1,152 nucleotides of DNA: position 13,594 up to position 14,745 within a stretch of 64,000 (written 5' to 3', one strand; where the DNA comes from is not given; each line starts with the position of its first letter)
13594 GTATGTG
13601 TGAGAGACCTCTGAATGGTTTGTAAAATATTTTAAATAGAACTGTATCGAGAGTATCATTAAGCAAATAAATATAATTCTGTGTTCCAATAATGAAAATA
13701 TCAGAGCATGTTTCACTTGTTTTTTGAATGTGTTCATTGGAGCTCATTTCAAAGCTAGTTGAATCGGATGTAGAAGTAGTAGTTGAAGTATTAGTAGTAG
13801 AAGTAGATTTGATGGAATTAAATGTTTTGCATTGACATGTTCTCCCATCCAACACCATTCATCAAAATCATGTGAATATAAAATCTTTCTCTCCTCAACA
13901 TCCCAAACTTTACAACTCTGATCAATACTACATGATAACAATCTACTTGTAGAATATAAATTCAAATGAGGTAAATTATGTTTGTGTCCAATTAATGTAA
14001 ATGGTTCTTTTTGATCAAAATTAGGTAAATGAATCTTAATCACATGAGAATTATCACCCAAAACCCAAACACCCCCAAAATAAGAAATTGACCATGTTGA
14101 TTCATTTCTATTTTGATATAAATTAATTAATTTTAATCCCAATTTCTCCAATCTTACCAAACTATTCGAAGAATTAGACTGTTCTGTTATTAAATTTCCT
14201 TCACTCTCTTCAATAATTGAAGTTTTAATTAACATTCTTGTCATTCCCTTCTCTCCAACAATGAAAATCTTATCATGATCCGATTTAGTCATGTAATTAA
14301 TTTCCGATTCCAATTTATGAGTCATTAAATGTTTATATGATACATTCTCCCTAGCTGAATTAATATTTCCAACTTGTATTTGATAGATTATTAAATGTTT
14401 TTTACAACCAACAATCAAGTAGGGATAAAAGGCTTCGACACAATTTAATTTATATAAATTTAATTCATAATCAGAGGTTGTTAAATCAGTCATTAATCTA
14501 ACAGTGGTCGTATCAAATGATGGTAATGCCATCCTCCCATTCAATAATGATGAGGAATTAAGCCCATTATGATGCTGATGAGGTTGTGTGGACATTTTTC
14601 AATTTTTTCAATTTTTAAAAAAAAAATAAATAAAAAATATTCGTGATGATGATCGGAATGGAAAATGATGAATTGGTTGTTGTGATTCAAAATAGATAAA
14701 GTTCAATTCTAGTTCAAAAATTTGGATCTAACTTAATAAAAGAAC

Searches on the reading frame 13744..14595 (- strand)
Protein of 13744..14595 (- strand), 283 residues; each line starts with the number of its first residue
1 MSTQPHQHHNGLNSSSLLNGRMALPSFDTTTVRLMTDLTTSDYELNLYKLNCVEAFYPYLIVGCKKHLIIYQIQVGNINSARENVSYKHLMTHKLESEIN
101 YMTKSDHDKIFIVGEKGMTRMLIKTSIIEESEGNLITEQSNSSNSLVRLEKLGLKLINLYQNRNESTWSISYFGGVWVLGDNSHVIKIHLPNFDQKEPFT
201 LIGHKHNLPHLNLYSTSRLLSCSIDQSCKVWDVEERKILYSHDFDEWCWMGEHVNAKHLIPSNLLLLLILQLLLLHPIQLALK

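Call 59: search_protein_families(library=pfam, proteins=[window:13744-14595:-], max_evalue=0.0001)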
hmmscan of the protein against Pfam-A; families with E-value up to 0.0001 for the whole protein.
window:13744-14595:- (283 aa): 1 family
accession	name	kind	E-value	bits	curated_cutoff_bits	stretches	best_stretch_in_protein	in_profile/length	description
PF25173.1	Beta-prop_WDR3_1st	-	5.6e-05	23.3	154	0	196-239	104-148/184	WDR3 first beta-propeller domain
